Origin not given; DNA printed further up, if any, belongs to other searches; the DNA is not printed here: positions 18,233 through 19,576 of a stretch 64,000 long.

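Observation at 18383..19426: Secreted protein made of seven cysteine-containing repeats (C-[YVI]-x-G-x-x-[HYF] ... C), divergent from another secreted unknown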

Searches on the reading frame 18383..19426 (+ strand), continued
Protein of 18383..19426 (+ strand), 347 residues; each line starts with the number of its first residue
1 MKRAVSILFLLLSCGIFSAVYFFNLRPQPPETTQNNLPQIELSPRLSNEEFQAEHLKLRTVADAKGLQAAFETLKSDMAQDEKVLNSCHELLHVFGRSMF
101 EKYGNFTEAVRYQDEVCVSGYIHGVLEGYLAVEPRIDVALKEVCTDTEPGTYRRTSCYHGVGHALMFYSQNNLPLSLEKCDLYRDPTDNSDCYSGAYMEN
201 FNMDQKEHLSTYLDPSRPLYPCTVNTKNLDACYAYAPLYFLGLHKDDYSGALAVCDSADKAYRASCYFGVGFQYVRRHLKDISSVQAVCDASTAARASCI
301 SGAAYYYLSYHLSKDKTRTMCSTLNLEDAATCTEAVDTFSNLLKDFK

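Call 42: search_protein_families(library=pfam, proteins=[P0002, P0015, P0016, P0019, P0025, P0028, P0030, P0048, P0093, P0135], max_evalue=0.01)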
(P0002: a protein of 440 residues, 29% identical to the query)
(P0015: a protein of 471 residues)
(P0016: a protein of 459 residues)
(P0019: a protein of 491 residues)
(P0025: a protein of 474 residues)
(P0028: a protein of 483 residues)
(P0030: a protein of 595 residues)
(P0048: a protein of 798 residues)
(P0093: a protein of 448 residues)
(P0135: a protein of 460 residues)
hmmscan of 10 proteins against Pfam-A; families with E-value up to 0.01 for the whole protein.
P0002 (440 aa): 0 families

P0015 (471 aa): 1 family
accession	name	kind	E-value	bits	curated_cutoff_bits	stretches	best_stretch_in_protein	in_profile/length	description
PF13473.12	Cupredoxin_1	-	0.0023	18.4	27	1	48-152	16-102/104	Cupredoxin-like domain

P0016 (459 aa): 0 families

P0019 (491 aa): 2 families
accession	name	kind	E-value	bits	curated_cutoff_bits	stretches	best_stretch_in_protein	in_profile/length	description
PF13473.12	Cupredoxin_1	-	1.2e-09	38.6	27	1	22-127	4-104/104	Cupredoxin-like domain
PF00127.26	Copper-bind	-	0.008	17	21.2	0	49-127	13-98/99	Copper binding proteins, plastocyanin/azurin family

P0025 (474 aa): 0 families

P0028 (483 aa): 2 families
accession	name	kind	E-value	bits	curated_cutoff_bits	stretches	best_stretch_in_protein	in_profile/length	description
PF13473.12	Cupredoxin_1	-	6.7e-06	26.5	27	1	21-65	11-57/104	Cupredoxin-like domain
PF00127.26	Copper-bind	-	0.00069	20.4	21.2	1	39-133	11-98/99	Copper binding proteins, plastocyanin/azurin family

P0030 (595 aa): 3 families
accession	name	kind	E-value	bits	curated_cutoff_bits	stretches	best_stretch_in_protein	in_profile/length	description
PF13473.12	Cupredoxin_1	-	0.00031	21.1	27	1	56-148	17-104/104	Cupredoxin-like domain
PF14534.12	DUF4440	-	0.0041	18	25.2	1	488-560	2-72/107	Domain of unknown function (DUF4440)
PF12680.13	SnoaL_2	-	0.0086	17.1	27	0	493-566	3-75/102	SnoaL-like domain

P0048 (798 aa): 2 families
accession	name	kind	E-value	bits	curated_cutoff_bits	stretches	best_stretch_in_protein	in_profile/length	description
PF04134.17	DCC1-like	-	7.6e-11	43.7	27.8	1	10-104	1-112/113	DCC1-like thiol-disulfide oxidoreductase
PF07291.16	MauE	-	0.00013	22.7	27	1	224-311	3-83/128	Methylamine utilisation protein MauE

P0093 (448 aa): 0 families

P0135 (460 aa): 1 family
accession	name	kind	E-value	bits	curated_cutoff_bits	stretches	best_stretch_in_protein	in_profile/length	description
PF13424.12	TPR_12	-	2.5e-07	31.2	30.1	1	39-106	9-77/77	Tetratricopeptide repeat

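Call 44: find_homologous_proteins(query=A2, max_evalue=0.00001)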
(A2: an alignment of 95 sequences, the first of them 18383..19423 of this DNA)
Query A2 (95 sequences) (347 aa, profile of the alignment): 35 proteins with E <= 0.00001 among 8000 candidates.
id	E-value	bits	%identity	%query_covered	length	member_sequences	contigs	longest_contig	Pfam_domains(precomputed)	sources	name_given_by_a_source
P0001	1.5e-105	371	97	100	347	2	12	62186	-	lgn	-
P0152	4.0e-71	258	25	90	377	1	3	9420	-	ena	-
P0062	1.5e-70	256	24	59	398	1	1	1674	-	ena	-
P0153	1.1e-69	253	28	99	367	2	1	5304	-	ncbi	-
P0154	2.3e-66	242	26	73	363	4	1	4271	-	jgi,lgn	jgi:hypothetical protein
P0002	7.2e-66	241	29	75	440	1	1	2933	-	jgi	jgi:hypothetical protein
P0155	4.5e-65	238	26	76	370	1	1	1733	-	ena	-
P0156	5.8e-65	238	26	91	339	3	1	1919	-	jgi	jgi:hypothetical protein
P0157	7.4e-65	237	28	65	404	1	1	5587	-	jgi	jgi:hypothetical protein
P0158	7.8e-65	237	28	73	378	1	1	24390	-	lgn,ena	-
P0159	3.1e-64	235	27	73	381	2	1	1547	-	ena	-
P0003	4.1e-64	235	25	84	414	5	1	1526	-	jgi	-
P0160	6.7e-64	234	26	64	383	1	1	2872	-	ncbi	-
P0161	9.8e-64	234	26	76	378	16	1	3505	-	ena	-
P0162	1.4e-63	233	25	76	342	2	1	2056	-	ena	-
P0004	1.6e-54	203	22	94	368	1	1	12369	-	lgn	-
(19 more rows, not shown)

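Call 48: search_protein_families(library=pfam, proteins=[P0005, P0006, P0007, P0008], max_evalue=0.001)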
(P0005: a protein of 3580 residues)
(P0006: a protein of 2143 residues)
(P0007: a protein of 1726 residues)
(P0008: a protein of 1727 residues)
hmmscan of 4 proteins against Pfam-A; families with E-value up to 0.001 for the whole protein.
P0005 (3580 aa): 4 families
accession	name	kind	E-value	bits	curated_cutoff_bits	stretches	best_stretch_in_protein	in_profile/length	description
PF00933.27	Glyco_hydro_3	-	6e-61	207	27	1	3093-3402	2-315/316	Glycosyl hydrolase family 3 N terminal domain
PF01816.23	LRV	-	4.5e-10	39.7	21.6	0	3438-3463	1-26/26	Leucine rich repeat variant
PF02985.28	HEAT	-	0.00026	21.4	23.5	0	3427-3446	3-22/31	HEAT repeat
PF13646.12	HEAT_2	-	0.00091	19.9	27.7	0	3505-3566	3-74/88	HEAT repeats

P0006 (2143 aa): 0 families

P0007 (1726 aa): 0 families

P0008 (1727 aa): 0 families

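Call 57: search_protein_families(library=pfam, alignment_id=A4, max_evalue=0.0001)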
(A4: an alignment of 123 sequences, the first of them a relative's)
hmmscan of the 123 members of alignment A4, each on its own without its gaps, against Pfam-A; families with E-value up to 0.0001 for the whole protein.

A. member 1, L003:4123-4530:+ (136 aa): 0 families

B. families by the number of members that match (of 123 scanned): 119 families (the first 25 are shown)
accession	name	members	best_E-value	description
PF18911.6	PKD_4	4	9.4e-13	PKD domain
PF00587.30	tRNA-synt_2b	3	4.7e-30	tRNA synthetase class II core domain (G, H, P, S and T)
PF03129.25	HGTP_anticodon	3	1.1e-15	Anticodon binding domain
PF00801.26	PKD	3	3.8e-10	PKD domain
PF00113.28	Enolase_C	2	5.1e-128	Enolase, C-terminal TIM barrel domain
PF02634.21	FdhD-NarQ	2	1.5e-70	FdhD/NarQ family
PF02646.22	RmuC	2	2.5e-58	RmuC family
PF03952.21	Enolase_N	2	4.5e-55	Enolase, N-terminal domain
PF00999.27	Na_H_Exchanger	2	5.9e-55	Sodium/hydrogen exchanger, transmembrane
PF02567.21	PhzC-PhzF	2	1.1e-51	Phenazine biosynthesis-like protein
PF00106.31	adh_short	2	8.4e-45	short chain dehydrogenase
PF01245.26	Ribosomal_L19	2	2.5e-34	Ribosomal protein L19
PF00005.33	ABC_tran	2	9.1e-33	ABC transporter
PF13393.11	tRNA-synt_His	2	1e-32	Histidyl-tRNA synthetase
PF13561.12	adh_short_C2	2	7.8e-31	Enoyl-(Acyl carrier protein) reductase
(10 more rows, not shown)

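Call 75: search_protein_families(library=pfam, proteins=[L075:4755-5852:+, L075:3056-4111:+, L075:4024-4980:+, L075:2060-4657:-, L075:5755-6942:+, L075:6003-7055:+, L075:6028-7032:-, L075:6965-7756:-, L075:7805-9172:+, L075:7823-9160:-], max_evalue=0.0001)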
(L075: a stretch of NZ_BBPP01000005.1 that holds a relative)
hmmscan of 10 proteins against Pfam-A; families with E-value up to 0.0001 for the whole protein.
L075:4755-5852:+ (365 aa): 0 families

L075:3056-4111:+ (351 aa): 1 family
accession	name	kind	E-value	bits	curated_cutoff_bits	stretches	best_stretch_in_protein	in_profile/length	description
PF01116.26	F_bP_aldolase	-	2.1e-74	251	25.5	1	20-347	3-276/277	Fructose-bisphosphate aldolase class-II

L075:4024-4980:+ (318 aa): 0 families

L075:2060-4657:- (865 aa): 0 families

L075:5755-6942:+ (395 aa): 3 families
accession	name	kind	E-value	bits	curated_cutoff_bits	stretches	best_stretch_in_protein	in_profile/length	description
PF00355.32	Rieske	-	4.9e-11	42.8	20.3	1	315-379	22-87/88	Rieske [2Fe-2S] domain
PF07681.17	DoxX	-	4.8e-08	34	23.6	1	93-195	2-84/85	DoxX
PF04173.18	DoxD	-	2.5e-07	31.2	22.7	1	94-233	3-147/167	TQO small subunit DoxD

L075:6003-7055:+ (350 aa): 0 families

L075:6028-7032:- (334 aa): 0 families

L075:6965-7756:- (263 aa): 0 families

L075:7805-9172:+ (455 aa): 1 family
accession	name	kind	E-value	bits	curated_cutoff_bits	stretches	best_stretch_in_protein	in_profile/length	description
PF00709.27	Adenylsucc_synt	-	3.2e-184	612.9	27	1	33-449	1-416/416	Adenylosuccinate synthetase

L075:7823-9160:- (445 aa): 0 families

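Call 77: search_dna_similar(query=window:18383-19423:+, collection=plasmids, mode=protein, max_evalue=0.001, max_rows=10)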
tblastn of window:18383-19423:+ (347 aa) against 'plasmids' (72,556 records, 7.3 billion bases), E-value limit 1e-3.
Records with a match: 2; places in all: 2; records where one place covers at least 80% of the query: 1.
Best place of each record, by identity: <60% 2.
By first word of the organism name: Gemmatirosa 1; Kitasatospora 1.
By predicted mobility (MOB-suite, as given by PLSDB): non-mobilizable 2.
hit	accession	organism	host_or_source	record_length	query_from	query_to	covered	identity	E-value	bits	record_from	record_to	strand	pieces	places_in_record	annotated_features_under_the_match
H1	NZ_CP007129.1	Gemmatirosa kalamazoonensis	-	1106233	1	345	99%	23.5%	5e-18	93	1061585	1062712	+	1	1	record has no annotation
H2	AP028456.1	Kitasatospora purpeofusca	whole organism,soil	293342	88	342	73%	26.9%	3e-19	97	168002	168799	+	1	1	hypothetical protein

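Call 78: search_dna_similar(query=window:18383-19423:+, collection=phages, mode=protein, max_evalue=0.001, max_rows=10)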
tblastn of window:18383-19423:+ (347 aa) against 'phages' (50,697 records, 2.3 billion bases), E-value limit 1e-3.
No match.

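Call 79: get_annotated_region(hit=H2, flank=5000)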
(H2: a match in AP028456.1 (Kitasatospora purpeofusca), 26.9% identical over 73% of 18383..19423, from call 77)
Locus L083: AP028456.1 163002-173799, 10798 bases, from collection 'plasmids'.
description: Kitasatospora purpeofusca HV058 plasmid pKP058 DNA, complete sequence
organism: Kitasatospora purpeofusca (NCBI taxid 67352)
taxonomy: Bacteria; Actinomycetota; Actinomycetes; Kitasatosporales; Streptomycetaceae; Kitasatospora; Kitasatospora purpeofusca
host: -; source: whole organism,soil; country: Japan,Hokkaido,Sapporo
typing (MOB-suite, as given by PLSDB): non-mobilizable
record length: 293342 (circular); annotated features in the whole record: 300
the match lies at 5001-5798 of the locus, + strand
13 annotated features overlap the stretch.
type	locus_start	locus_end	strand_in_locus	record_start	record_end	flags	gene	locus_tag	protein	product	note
CDS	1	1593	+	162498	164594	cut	-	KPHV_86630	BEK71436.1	hypothetical protein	-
CDS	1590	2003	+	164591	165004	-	-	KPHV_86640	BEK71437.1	hypothetical protein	-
CDS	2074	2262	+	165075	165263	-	-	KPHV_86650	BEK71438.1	hypothetical protein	-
CDS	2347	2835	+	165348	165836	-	-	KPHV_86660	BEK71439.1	hypothetical protein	-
CDS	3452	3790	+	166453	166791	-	-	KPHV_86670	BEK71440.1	hypothetical protein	-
CDS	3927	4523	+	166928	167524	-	-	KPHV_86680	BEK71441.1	carbonic anhydrase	-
CDS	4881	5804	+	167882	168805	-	-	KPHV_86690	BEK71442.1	hypothetical protein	-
CDS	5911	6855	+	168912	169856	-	-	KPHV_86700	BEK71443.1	cytochrome c oxidase assembly protein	-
CDS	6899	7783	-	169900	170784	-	-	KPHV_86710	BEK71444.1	M56 family metallopeptidase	-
CDS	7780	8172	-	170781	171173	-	-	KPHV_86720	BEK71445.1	BlaI/MecI/CopY family transcriptional regulator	-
CDS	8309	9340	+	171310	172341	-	-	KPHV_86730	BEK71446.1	C40 family peptidase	-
CDS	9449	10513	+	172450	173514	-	ccsB_2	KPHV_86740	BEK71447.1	c-type cytochrome biogenesis protein CcsB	-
CDS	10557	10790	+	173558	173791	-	-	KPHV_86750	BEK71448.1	hypothetical protein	-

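Call 80: get_annotated_region(hit=H1, flank=5000)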
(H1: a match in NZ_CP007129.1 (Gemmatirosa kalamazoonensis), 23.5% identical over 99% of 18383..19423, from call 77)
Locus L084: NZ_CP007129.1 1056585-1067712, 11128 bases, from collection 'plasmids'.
description: Gemmatirosa kalamazoonensis strain KBS708 plasmid 1, complete sequence
organism: Gemmatirosa kalamazoonensis (NCBI taxid 861299)
taxonomy: Bacteria; Gemmatimonadota; Gemmatimonadia; Gemmatimonadales; Gemmatimonadaceae; Gemmatirosa; Gemmatirosa kalamazoonensis
host: -; source: -; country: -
typing (MOB-suite, as given by PLSDB): non-mobilizable
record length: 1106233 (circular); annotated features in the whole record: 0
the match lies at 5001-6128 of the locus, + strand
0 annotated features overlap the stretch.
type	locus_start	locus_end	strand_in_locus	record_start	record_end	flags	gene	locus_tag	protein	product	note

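Call 82: search_protein_families(library=pfam, proteins=[L083:5911-6855:+, L083:6899-7783:-, L083:7780-8172:-, L083:3452-3790:+, L083:2347-2835:+, L083:1590-2003:+, L084:3228-4946:+, L084:6151-7347:+, L084:6223-7407:-, L084:7329-9152:+], max_evalue=0.001)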
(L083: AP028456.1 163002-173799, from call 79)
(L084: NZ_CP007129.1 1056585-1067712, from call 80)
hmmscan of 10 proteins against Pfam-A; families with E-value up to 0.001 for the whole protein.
L083:5911-6855:+ (314 aa): 1 family
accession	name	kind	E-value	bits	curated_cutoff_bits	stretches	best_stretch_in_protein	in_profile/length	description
PF09678.15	Caa3_CtaG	-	7.2e-74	248.6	27.7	1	36-275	2-234/237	Cytochrome c oxidase caa3 assembly factor (Caa3_CtaG)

L083:6899-7783:- (294 aa): 1 family
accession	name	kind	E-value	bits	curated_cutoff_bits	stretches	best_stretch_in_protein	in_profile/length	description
PF01435.24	Peptidase_M48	-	4.5e-07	30.3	20.3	1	115-198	8-96/186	Peptidase family M48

L083:7780-8172:- (130 aa): 2 families
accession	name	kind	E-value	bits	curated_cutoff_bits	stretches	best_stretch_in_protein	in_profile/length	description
PF03965.22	Penicillinase_R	-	1.1e-22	81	22.6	1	13-121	2-113/115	Penicillinase repressor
PF07106.19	TBPIP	-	0.00036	20.8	22.8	1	19-74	6-59/62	TBPIP/Hop2 winged helix domain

L083:3452-3790:+ (112 aa): 0 families

L083:2347-2835:+ (162 aa): 0 families

L083:1590-2003:+ (137 aa): 0 families

L084:3228-4946:+ (572 aa): 2 families
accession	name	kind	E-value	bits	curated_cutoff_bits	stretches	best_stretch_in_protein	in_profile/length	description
PF00128.31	Alpha-amylase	-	7e-87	292.9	22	1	31-469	6-443/446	Alpha amylase, catalytic domain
PF22157.2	SupH-like_C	-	2.3e-10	41.3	27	1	493-552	1-58/58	Sucrose hydrolase-like, C-terminal domain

L084:6151-7347:+ (398 aa): 0 families

L084:6223-7407:- (394 aa): 0 families

L084:7329-9152:+ (607 aa): 1 family
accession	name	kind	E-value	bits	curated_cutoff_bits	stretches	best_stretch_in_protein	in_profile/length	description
PF05426.18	Alginate_lyase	-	2.5e-80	270.3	22.2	1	275-546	4-275/275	Alginate lyase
